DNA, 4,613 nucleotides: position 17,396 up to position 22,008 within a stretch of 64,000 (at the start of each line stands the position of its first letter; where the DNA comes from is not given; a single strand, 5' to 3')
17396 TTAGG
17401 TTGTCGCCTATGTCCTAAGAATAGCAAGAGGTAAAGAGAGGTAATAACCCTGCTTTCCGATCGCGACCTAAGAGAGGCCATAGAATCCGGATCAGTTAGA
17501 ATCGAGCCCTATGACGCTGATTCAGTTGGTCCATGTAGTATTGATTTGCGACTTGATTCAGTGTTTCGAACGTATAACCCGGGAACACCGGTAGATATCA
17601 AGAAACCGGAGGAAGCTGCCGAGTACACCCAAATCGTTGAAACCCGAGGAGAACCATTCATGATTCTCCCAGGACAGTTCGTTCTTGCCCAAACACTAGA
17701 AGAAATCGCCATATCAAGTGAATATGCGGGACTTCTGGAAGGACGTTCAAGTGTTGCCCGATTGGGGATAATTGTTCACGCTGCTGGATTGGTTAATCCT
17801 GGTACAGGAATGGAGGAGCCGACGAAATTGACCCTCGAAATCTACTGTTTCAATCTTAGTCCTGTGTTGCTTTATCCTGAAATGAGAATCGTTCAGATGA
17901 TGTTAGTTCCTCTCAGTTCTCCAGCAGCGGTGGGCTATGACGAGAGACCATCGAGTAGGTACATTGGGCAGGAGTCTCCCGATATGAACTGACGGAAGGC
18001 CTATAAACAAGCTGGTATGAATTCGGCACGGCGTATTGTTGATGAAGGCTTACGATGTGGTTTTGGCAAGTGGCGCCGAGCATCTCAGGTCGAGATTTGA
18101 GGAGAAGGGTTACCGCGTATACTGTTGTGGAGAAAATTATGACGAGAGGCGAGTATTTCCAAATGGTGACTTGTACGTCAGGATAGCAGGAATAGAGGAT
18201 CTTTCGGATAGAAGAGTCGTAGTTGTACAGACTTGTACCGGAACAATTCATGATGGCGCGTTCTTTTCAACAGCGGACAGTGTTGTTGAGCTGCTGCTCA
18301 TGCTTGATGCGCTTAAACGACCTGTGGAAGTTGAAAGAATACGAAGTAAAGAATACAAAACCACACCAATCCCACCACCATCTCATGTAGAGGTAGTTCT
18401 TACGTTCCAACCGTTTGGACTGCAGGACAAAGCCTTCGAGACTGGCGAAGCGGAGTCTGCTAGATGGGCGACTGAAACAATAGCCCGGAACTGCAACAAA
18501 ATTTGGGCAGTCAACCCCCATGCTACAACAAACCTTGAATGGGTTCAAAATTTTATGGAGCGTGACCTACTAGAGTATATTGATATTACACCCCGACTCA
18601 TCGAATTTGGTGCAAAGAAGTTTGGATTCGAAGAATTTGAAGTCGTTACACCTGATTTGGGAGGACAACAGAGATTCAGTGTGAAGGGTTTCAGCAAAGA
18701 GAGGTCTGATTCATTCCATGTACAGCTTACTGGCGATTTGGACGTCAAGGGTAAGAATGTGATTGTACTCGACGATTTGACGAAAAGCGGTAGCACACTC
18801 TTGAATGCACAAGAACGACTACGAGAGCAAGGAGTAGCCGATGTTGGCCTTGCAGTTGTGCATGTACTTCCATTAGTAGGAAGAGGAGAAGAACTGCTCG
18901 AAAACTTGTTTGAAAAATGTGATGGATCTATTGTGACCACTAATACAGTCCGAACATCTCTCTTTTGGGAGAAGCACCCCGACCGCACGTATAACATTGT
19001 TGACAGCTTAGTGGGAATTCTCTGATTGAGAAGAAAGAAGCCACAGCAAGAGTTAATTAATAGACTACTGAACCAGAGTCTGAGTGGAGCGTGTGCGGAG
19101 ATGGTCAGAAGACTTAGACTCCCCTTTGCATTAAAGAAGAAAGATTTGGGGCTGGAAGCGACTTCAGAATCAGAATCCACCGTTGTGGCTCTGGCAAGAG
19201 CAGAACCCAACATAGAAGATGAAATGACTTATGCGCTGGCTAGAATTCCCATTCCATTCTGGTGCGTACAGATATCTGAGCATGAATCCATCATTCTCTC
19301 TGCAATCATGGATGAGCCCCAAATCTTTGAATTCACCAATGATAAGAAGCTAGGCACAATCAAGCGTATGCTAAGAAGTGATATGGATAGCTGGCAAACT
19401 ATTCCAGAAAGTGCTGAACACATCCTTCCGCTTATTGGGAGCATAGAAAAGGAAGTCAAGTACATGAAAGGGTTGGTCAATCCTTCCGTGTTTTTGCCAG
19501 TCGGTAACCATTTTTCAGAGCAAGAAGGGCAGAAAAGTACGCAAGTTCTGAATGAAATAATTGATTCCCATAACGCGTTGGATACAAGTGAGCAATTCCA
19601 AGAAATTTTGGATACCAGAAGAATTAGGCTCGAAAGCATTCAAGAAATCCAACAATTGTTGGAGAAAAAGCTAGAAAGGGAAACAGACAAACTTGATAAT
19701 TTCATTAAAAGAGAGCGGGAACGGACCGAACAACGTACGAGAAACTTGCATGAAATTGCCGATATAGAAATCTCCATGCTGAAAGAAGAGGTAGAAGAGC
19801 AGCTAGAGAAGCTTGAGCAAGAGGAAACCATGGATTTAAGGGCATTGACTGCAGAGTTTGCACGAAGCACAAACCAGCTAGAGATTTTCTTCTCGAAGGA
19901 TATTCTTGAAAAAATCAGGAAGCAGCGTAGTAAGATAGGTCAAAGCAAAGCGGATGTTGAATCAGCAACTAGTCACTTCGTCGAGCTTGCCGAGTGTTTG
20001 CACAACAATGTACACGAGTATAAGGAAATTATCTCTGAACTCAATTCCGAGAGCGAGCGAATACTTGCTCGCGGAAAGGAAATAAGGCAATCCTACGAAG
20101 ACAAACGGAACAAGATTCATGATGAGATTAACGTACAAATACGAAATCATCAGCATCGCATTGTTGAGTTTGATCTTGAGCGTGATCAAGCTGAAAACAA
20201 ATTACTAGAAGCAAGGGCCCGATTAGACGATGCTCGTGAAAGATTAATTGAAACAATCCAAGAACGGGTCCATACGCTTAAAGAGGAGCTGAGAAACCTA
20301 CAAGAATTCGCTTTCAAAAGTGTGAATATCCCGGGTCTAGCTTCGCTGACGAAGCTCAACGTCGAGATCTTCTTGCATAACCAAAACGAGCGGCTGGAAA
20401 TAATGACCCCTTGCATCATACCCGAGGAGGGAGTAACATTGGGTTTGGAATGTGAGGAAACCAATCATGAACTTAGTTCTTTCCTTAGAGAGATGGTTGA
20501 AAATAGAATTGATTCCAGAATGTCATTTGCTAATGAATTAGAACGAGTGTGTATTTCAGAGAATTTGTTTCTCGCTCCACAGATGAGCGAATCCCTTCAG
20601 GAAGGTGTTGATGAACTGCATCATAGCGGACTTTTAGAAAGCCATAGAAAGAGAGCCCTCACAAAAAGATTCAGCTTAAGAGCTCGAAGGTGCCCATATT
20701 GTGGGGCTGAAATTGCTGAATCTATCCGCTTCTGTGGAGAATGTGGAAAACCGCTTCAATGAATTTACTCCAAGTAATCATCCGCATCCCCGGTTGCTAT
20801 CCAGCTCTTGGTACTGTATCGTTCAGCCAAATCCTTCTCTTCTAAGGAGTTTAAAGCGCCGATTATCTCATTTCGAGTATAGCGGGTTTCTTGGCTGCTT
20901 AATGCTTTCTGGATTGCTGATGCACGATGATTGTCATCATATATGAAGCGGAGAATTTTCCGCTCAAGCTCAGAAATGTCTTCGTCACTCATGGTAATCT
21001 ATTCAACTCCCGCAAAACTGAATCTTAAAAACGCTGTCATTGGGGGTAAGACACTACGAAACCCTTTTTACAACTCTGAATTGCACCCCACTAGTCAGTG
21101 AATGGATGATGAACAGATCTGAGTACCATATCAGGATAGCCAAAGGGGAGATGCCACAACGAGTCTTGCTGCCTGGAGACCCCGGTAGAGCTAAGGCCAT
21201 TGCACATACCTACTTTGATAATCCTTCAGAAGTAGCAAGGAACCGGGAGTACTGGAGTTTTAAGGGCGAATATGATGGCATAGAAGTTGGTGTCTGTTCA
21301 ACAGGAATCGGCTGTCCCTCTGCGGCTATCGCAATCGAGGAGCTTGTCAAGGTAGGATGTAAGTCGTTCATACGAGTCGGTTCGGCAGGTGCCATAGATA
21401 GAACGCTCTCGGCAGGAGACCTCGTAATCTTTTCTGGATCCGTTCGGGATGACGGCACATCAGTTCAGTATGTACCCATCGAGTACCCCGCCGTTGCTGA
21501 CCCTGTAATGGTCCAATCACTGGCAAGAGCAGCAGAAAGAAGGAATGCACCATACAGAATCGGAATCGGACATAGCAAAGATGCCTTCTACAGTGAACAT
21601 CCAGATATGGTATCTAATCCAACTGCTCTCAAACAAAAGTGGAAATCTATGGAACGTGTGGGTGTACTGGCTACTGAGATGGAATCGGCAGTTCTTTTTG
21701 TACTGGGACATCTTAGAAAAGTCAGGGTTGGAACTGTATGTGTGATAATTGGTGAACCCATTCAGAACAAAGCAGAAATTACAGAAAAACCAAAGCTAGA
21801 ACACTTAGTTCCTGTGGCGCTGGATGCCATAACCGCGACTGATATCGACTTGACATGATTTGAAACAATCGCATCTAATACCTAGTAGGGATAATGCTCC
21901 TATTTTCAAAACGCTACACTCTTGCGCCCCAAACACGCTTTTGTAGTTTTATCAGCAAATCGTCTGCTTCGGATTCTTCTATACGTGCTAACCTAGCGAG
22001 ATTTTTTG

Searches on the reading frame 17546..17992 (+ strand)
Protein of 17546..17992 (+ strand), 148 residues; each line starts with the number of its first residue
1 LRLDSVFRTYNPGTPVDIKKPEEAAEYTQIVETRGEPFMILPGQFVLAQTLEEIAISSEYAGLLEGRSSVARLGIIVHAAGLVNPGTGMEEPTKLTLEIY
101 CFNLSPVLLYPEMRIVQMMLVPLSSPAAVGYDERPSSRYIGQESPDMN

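Call 12: search_protein_families(library=pfam, proteins=[window:17546-17992:+], max_evalue=0.00001)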
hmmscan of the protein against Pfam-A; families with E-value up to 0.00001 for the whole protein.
window:17546-17992:+ (148 aa): 2 families
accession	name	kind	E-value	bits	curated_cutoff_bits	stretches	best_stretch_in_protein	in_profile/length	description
PF22769.1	DCD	-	1.5e-25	90.5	27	1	1-120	33-150/153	dCTP deaminase-like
PF22569.1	DCD_C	-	2.6e-06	27.3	22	1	13-143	50-185/192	2'-deoxycytidine 5'-triphosphate deaminase (DCD), C-terminal domain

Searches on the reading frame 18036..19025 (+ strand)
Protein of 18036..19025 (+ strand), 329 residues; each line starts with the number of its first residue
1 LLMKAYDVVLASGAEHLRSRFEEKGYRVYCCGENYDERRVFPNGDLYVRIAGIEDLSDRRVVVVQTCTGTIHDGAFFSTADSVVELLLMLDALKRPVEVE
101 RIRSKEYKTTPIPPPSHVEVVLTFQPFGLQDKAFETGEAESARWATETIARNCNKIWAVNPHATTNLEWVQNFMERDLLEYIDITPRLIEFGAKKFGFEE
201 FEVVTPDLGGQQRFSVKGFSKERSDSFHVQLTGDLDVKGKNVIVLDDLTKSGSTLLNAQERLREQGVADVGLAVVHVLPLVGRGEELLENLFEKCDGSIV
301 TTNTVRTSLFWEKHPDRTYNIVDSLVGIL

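Call 12: search_protein_families(library=pfam, proteins=[window:18036-19025:+], max_evalue=0.00001)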
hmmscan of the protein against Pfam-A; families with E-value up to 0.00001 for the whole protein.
window:18036-19025:+ (329 aa): 1 family
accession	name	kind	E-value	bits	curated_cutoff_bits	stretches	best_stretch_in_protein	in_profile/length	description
PF00156.33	Pribosyltran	-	1.3e-08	34.7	26.3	1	229-276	79-124/158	Phosphoribosyl transferase domain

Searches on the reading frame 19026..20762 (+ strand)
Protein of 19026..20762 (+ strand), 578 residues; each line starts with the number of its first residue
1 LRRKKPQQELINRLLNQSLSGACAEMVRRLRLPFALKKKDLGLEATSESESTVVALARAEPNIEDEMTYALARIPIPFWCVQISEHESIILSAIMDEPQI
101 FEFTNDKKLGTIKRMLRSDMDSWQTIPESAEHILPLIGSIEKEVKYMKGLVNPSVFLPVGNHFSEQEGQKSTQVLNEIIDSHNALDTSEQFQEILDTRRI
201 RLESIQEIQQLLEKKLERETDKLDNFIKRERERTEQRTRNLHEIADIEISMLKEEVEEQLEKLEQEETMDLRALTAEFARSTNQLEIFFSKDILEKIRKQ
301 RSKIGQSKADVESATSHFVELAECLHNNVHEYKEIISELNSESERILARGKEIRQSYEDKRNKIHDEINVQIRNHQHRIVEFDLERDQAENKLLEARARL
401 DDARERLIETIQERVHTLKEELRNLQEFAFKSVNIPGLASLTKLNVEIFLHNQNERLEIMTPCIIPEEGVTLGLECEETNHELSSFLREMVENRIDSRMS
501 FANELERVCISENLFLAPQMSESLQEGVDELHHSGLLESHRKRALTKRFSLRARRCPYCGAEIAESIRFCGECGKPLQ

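Call 12: search_protein_families(library=pfam, proteins=[window:19026-20762:+], max_evalue=0.00001)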
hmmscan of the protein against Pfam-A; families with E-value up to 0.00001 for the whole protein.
window:19026-20762:+ (578 aa): 2 families
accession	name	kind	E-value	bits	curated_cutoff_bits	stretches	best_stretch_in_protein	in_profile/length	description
PF13240.11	Zn_Ribbon_1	-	7.2e-07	29.2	25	1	556-577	2-23/23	zinc-ribbon domain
PF24463.1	DUF7577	-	1e-06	28.6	28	1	553-578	2-27/27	Domain of unknown function (DUF7577)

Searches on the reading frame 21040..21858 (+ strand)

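Call 12: search_protein_families(library=pfam, proteins=[window:21040-21858:+], max_evalue=0.00001)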
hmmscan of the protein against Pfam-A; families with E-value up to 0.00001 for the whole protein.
window:21040-21858:+ (272 aa): 1 family
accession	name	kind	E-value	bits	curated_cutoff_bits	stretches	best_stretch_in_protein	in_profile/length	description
PF01048.26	PNP_UDP_1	-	1.1e-37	130.1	25.1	1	41-238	2-198/233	Phosphorylase superfamily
